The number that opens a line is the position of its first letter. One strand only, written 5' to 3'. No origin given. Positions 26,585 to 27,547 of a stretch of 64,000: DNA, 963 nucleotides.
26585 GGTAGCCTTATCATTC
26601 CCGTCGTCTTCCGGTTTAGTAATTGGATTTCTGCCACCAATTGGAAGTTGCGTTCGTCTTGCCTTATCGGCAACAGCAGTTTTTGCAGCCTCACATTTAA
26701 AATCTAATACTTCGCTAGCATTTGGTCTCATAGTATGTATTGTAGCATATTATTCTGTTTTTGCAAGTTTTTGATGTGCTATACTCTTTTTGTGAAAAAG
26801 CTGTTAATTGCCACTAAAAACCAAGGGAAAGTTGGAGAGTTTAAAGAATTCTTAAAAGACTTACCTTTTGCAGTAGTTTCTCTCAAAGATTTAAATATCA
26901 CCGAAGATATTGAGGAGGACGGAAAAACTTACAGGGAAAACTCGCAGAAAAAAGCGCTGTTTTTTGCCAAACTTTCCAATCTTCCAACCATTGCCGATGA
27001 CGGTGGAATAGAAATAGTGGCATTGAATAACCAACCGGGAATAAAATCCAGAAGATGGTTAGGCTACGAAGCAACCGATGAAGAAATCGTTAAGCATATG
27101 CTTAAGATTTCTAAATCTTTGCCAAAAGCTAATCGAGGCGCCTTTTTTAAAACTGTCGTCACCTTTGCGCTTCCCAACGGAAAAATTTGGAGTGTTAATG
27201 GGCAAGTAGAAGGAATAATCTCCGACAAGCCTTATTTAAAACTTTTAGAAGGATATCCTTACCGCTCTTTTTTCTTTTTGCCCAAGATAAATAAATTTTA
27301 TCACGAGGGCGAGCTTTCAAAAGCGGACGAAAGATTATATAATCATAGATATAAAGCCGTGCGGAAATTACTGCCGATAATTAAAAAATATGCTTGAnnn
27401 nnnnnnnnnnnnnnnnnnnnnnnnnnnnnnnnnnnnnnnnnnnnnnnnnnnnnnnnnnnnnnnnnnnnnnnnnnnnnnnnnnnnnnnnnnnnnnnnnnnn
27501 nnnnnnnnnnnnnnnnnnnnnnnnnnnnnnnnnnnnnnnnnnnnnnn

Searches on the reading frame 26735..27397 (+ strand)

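Call 34: search_protein_families(library=pfam, proteins=[window:26735-27397:+])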
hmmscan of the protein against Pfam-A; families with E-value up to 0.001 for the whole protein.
window:26735-27397:+ (220 aa): 1 family
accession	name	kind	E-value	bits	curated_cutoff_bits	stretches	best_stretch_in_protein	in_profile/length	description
PF01725.21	Ham1p_like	-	2.6e-39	135.5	22.5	1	23-213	1-184/186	Ham1 family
